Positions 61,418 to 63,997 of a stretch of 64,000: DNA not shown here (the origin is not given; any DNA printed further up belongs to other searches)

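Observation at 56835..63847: Four-gene cell-envelope module of unrecognised function spanning inner membrane, outer membrane and peptidoglycan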

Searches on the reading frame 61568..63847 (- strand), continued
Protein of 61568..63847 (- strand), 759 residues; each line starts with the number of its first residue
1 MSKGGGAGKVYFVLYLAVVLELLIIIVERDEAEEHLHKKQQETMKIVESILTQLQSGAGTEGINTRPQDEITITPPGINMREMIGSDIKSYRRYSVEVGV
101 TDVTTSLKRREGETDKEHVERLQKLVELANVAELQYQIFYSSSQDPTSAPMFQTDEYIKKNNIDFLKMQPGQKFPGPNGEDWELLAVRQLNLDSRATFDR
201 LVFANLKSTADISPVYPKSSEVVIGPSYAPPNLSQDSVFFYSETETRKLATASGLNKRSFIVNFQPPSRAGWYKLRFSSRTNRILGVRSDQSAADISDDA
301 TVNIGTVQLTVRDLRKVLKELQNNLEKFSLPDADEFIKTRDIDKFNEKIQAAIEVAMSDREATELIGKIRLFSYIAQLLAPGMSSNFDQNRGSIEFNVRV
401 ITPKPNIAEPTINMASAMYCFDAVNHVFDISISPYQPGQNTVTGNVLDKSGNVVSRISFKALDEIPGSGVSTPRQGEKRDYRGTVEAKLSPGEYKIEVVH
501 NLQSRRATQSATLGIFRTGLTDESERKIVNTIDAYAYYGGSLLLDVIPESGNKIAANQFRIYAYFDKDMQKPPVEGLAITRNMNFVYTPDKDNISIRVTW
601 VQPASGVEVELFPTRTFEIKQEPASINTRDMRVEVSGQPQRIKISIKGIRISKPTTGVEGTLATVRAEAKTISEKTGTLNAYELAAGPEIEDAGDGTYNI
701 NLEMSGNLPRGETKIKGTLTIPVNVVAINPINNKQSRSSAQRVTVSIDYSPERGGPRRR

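Call 74: search_solved_structures(query=L107:4433-5302:+, max_evalue=10, show_alignments=3)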
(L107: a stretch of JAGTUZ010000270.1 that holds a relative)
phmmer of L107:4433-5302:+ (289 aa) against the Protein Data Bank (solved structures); distinct sequences matched with E-value up to 10: 8.
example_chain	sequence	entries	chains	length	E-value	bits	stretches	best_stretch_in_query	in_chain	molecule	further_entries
9hls_C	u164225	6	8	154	0.0091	18.7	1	26-140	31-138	VHH D07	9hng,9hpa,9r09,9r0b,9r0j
2dnx_A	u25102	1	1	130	0.44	13.2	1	190-264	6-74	Syntaxin-12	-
7puz_A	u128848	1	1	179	0.54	12.9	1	200-257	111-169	MICOS complex subunit MIC60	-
7bnw_A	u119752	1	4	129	1.3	11.6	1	25-130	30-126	nanobody nb18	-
4eig_B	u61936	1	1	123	1.6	11.4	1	26-66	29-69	CA1698 camel antibody fragment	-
6iva_B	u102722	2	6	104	1.8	11.2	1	126-177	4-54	Probable oxaloacetate decarboxylase gamma chain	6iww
8ba0_J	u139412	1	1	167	8.6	8.9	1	128-186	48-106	NADH-ubiquinone oxidoreductase chain 6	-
8b9z_J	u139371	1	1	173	10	8.7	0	128-186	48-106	NADH-ubiquinone oxidoreductase chain 6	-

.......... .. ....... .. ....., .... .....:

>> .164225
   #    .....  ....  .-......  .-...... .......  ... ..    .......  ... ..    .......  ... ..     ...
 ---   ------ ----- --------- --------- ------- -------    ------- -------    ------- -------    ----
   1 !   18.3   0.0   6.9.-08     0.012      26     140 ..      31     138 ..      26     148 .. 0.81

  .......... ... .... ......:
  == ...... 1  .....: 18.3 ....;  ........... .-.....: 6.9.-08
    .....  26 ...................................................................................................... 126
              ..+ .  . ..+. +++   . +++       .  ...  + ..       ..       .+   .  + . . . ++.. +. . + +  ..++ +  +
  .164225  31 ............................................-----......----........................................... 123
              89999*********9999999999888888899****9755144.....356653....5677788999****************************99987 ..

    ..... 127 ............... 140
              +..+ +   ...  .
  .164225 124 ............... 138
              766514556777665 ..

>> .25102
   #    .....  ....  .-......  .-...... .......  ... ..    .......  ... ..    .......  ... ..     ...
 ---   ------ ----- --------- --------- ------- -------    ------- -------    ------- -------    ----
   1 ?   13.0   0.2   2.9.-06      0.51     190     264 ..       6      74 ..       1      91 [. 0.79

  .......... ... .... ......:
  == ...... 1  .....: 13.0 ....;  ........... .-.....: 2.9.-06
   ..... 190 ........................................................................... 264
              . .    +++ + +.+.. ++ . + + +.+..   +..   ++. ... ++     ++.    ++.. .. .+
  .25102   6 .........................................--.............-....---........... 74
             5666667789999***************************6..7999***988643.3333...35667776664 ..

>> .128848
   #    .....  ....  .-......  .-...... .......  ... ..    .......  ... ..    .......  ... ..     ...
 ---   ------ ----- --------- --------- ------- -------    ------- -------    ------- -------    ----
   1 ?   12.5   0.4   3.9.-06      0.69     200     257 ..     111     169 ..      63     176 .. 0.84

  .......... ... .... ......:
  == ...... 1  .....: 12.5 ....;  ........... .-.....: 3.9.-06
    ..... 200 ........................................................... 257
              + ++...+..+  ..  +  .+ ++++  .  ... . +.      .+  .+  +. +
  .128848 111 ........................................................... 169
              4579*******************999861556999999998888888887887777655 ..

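Call 84: find_encoding_contigs(protein=P0414, flank=10000, max_places=3)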
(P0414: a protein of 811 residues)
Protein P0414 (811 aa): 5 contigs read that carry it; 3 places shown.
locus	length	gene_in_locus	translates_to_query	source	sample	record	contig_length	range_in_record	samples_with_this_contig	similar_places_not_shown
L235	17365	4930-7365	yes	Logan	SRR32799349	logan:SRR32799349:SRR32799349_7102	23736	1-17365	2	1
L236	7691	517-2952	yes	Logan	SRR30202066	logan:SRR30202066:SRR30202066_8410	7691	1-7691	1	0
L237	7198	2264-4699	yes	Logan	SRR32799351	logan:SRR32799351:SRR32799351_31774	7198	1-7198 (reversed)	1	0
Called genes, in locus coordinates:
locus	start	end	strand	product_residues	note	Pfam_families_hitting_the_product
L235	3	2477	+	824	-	?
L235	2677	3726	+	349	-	PF01118:Semialdhyde_dh, PF02774:Semialdhyde_dhC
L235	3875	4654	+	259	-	PF01145:Band_7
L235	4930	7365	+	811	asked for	-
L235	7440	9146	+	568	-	-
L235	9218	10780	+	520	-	-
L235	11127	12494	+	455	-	PF00092:VWA (weak), PF00362:Integrin_beta (faint), PF13519:VWA_2, PF25106:VWA_4, PF00691:OmpA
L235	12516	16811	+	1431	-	PF15780:ASH, PF22544:HYDIN_VesB_CFA65-like_Ig (faint)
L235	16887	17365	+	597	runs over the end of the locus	PF13205:Big_5, PF14686:fn3_3 (faint), PF09912:DUF2141 (weak)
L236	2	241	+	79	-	?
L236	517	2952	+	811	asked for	-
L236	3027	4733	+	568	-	-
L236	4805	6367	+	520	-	-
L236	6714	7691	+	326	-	?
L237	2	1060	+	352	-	?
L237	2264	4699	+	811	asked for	-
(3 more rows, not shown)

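Call 85: find_encoding_contigs(protein=P0410, flank=10000, max_places=3)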
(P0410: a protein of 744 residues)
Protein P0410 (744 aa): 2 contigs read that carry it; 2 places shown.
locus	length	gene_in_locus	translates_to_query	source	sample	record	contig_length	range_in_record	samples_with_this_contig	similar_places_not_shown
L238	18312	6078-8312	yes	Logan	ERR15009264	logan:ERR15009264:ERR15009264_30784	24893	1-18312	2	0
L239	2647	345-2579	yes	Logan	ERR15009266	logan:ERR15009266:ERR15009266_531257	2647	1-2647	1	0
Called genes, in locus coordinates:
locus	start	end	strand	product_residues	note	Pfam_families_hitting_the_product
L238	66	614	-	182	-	PF01569:PAP2, PF14378:PAP2_3 (weak)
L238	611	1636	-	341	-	PF00924:MS_channel_2nd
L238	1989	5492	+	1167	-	PF08471:Ribonuc_red_2_N, PF02867:Ribonuc_red_lgC, PF12637:TSCPD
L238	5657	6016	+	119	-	-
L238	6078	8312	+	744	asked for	-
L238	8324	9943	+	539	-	-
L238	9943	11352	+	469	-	-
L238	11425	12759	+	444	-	PF00362:Integrin_beta (faint), PF11265:Med25_VWA (faint), PF00092:VWA, PF13519:VWA_2, PF25106:VWA_4, PF00691:OmpA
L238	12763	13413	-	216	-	-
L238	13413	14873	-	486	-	PF13522:GATase_6, PF13230:GATase_4 (weak), PF13537:GATase_7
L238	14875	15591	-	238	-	PF20772:TACO1_YebC_N, PF01709:Transcrip_reg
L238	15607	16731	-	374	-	PF00583:Acetyltransf_1 (weak), PF13508:Acetyltransf_7 (faint)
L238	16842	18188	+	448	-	PF04389:Peptidase_M28, PF01546:Peptidase_M20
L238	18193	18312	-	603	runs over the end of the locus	PF02225:PA (weak), PF04389:Peptidase_M28, PF13180:PDZ_2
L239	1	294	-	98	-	?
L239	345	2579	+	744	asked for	-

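Call 91: search_protein_families(library=pfam, proteins=[L107:5344-6849:+, L108:3514-5166:+, L109:4060-5568:+, L111:5452-6960:+, L108:5266-6822:+, L118:10261-11970:-, L118:7899-10187:+], max_evalue=1)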
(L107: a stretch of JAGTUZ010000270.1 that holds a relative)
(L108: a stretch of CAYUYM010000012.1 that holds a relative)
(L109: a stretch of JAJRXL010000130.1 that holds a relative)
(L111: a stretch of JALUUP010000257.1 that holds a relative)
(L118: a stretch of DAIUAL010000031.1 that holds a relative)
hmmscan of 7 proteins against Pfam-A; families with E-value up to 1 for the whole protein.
L107:5344-6849:+ (501 aa): 0 families

L108:3514-5166:+ (551 aa): 0 families

L109:4060-5568:+ (503 aa): 1 family
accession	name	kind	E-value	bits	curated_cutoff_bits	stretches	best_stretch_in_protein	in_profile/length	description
PF00630.25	Filamin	-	0.021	16.1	26.9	0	431-494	39-88/93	Filamin/ABP280 repeat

L111:5452-6960:+ (503 aa): 0 families

L108:5266-6822:+ (519 aa): 4 families
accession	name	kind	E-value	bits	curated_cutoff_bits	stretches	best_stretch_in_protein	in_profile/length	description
PF02494.22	HYR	-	0.017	15.9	21.7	1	281-315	47-81/81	HYR domain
PF01378.23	IgG_binding_B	-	0.34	11.7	25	0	155-187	34-66/68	B domain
PF09136.16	Glucodextran_B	-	0.34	11.3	27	1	254-315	19-81/83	Glucodextranase, domain B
PF19077.6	Big_13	-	0.83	10.6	27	0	268-314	50-101/102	Bacterial Ig-like domain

L118:10261-11970:- (569 aa): 2 families
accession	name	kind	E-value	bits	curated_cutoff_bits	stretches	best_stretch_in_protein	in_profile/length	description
PF14052.12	Caps_assemb_Wzi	-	2.1e-13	50.5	30.1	1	214-494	64-360/392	Capsule assembly protein Wzi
PF13609.12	Porin_4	-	0.0094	16.2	27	1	381-475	234-307/310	Gram-negative porin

L118:7899-10187:+ (762 aa): 1 family
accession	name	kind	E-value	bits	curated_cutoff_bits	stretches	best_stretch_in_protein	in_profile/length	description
PF13620.12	CarboxypepD_reg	-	0.087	13.6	32.3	1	466-533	2-63/82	Carboxypeptidase regulatory-like domain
